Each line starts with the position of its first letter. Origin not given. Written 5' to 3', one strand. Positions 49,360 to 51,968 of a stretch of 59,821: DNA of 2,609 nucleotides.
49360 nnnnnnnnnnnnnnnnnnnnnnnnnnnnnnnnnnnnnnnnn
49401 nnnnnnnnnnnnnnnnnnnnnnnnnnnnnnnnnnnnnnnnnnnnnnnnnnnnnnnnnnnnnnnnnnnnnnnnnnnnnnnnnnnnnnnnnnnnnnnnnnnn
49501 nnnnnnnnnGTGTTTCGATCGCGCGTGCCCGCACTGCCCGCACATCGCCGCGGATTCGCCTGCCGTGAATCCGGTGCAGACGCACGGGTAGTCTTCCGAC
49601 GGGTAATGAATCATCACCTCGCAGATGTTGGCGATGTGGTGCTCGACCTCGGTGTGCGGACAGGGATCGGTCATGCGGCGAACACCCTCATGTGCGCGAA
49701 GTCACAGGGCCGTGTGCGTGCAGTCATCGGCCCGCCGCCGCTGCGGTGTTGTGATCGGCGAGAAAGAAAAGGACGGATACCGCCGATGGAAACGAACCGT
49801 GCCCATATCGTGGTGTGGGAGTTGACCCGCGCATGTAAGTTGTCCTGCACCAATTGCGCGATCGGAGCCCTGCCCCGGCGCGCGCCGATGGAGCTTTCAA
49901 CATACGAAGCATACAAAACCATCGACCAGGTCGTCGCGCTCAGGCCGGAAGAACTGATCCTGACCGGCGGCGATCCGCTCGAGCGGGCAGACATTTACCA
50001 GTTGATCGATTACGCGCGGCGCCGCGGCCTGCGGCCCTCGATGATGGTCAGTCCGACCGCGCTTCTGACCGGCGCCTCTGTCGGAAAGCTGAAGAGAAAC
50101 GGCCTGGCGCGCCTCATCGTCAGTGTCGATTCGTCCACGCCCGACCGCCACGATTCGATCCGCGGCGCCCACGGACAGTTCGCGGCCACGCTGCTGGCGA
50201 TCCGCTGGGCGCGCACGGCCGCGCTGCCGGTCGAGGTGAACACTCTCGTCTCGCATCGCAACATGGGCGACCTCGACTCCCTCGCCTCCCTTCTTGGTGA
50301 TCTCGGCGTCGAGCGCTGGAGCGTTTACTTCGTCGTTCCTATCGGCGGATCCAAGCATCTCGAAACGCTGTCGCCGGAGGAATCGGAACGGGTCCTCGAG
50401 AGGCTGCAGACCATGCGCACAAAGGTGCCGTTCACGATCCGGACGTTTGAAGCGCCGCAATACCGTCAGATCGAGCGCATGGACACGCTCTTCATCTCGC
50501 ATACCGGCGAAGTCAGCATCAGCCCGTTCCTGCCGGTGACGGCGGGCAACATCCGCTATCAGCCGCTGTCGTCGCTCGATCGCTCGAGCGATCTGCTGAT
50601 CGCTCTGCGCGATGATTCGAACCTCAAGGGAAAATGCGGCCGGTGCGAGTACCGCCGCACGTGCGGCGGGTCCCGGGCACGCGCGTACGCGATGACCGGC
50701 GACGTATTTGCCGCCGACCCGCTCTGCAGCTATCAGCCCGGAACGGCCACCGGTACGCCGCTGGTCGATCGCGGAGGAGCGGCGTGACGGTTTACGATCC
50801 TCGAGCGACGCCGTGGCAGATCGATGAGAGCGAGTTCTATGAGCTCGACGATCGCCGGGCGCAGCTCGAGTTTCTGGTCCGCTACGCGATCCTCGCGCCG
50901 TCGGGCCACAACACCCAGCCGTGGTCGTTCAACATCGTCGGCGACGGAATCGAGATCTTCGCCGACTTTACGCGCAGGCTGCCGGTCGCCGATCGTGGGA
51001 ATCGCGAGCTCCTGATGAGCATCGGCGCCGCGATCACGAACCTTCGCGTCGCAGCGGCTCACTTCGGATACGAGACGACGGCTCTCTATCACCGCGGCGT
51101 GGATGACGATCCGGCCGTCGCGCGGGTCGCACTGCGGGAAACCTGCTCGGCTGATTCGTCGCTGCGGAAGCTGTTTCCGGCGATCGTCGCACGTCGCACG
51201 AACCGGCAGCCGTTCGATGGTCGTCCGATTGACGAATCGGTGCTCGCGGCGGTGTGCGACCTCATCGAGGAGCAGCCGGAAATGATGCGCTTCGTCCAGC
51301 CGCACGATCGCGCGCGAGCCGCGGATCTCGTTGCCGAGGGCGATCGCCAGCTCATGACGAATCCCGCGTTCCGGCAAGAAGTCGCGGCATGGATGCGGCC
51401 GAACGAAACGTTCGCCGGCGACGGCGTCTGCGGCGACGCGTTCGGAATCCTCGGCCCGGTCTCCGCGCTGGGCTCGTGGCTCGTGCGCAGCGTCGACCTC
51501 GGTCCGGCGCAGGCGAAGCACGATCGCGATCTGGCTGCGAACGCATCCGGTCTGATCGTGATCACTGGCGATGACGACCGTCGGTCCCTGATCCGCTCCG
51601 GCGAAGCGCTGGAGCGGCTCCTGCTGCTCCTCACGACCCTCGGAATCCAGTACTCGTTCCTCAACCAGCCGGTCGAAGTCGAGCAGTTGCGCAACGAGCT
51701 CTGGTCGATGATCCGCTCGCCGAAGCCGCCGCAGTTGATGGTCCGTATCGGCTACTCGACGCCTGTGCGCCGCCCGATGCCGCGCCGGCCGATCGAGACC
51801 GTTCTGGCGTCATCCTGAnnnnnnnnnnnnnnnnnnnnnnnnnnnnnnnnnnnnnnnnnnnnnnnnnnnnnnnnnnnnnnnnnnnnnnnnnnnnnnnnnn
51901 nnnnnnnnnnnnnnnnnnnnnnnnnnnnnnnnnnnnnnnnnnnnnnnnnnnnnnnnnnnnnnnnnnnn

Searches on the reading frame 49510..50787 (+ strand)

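Call 3: search_protein_families(library=pfam, proteins=[window:49510-50787:+], max_evalue=0.01)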
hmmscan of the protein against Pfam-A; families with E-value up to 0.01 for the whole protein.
window:49510-50787:+ (425 aa): 2 families
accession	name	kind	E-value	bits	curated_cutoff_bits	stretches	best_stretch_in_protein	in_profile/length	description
PF04055.27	Radical_SAM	-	1e-15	58.8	29.5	1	104-260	2-164/166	Radical SAM superfamily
PF13353.11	Fer4_12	-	0.00035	21.3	22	1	106-181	12-89/137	4Fe-4S single cluster domain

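Call 4: search_protein_families(library=ncbifam, proteins=[window:49510-50787:+], max_evalue=0.01)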
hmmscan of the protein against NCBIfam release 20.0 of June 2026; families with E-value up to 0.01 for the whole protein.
window:49510-50787:+ (425 aa): 49 families (the best 25 are shown)
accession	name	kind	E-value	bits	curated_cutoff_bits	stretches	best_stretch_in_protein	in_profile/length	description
TIGR04053.2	TIGR04053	equivalog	4.4e-102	342.1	395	2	96-322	5-233/366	TIGR04053 family radical SAM/SPASM domain-containing protein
TIGR04545.1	rSAM_ahbD_hemeb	equivalog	1.1e-74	251.9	500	2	100-323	1-225/339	heme b synthase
TIGR04055.1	rSAM_NirJ2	equivalog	2.4e-54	185.1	500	1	100-409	1-325/326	putative heme d1 biosynthesis radical SAM protein NirJ2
TIGR04347.1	pseudo_SAM_Halo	equivalog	2.8e-46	158.6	525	2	94-299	33-238/390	TIGR04347 family pseudo-SAM/SPASM protein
TIGR04051.1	rSAM_NirJ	equivalog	3.3e-38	131.6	515.45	2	100-274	3-175/354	heme d1 biosynthesis radical SAM protein NirJ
TIGR04054.1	rSAM_NirJ1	equivalog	3.5e-38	131.2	650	2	95-299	32-236/387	putative heme d1 biosynthesis radical SAM protein NirJ1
TIGR04546.1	rSAM_ahbC_deAc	equivalog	5.2e-38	130.8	650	2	96-298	36-238/390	12,18-didecarboxysiroheme deacetylase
TIGR02109.1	PQQ_syn_pqqE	equivalog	2.1e-30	105.9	381.35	2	101-272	9-179/358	pyrroloquinoline quinone biosynthesis protein PqqE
NF045574.1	sacti_mat_StsB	exception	8.5e-28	97.4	625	1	96-270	93-264/466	StsB family radical SAM/SPASM domain sactipeptide maturase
TIGR03962.1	mycofact_rSAM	equivalog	5.1e-27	94.9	265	1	101-267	14-178/339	mycofactocin radical SAM maturase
TIGR04303.1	GeoRSP_rSAM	equivalog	2e-25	90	400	2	101-270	7-172/325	GeoRSP system radical SAM/SPASM protein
TIGR03913.1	rad_SAM_trio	equivalog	3.6e-25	88.3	591.75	1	101-281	21-198/477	GDL motif peptide-associated radical SAM/SPASM maturase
NF050035.1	rSAM_WgK_link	exception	2.1e-24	86.2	650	2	101-290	11-199/367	radical SAM/SPASM peptide maturase WgkB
TIGR04133.1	rSAM_w_lipo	hypoth_equivalog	1.7e-23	83.1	425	1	94-304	19-233/350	TIGR04133 family radical SAM/SPASM protein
TIGR04103.1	rSAM_nif11_3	equivalog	2.2e-21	76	725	1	97-281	3-184/412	nif11-class peptide radical SAM maturase 3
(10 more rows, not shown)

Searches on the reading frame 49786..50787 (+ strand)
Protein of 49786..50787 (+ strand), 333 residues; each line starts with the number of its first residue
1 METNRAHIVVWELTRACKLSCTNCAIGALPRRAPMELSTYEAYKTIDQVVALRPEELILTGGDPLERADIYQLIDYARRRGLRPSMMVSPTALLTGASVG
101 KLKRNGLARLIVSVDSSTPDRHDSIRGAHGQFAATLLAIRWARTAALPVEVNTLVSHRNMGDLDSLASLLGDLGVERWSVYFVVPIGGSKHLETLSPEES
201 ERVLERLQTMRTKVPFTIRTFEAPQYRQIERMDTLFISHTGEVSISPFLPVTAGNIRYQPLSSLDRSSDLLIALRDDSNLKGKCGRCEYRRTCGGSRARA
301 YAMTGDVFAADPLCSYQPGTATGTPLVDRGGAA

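Call 75: search_solved_structures(query=window:49786-50787:+, max_evalue=0.00001)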
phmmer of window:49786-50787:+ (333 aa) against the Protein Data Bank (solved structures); distinct sequences matched with E-value up to 0.00001: 3.
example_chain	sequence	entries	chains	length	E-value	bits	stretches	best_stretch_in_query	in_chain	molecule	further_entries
6c8v_A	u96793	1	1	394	6e-12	48.8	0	10-187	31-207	Coenzyme PQQ synthesis protein E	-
7vob_C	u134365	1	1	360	6.5e-12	48.7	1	9-180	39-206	Cytosylglucuronate decarboxylase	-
7voc_C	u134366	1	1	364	6.7e-12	48.6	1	9-180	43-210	Cytosylglucuronate decarboxylase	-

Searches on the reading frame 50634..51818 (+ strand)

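Call 3: search_protein_families(library=pfam, proteins=[window:50634-51818:+], max_evalue=0.01)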
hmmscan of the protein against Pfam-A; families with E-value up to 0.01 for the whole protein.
window:50634-51818:+ (394 aa): 2 families
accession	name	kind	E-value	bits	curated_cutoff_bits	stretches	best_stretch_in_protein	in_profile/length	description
PF00881.29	Nitroreductase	-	9.5e-10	39.4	23.5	0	76-103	18-45/167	Nitroreductase family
PF14512.11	TM1586_NiRdase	-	6.1e-09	36.3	27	1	70-113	152-196/215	Putative TM nitroreductase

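Call 4: search_protein_families(library=ncbifam, proteins=[window:50634-51818:+], max_evalue=0.01)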
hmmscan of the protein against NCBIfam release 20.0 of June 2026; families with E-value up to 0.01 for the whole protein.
window:50634-51818:+ (394 aa): 5 families
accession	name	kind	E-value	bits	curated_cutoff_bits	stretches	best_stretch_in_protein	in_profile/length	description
NF047509.1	Rv3131_FMN_oxido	subfamily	1.3e-87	294.3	199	1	81-391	2-319/319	Acg family FMN-binding oxidoreductase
NF005901.0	PRK07877.1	equivalog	3.1e-26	91.8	476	1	73-337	372-644/722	Rv1355c family protein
NF011424.0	PRK14851.1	subfamily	3.7e-21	74.8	1170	1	78-340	328-601/679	hypothetical protein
NF011425.0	PRK14852.1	equivalog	1.2e-07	30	1337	1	10-215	556-751/989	hypothetical protein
TIGR02476.1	BluB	equivalog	0.0061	16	150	0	178-223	7-50/205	5,6-dimethylbenzimidazole synthase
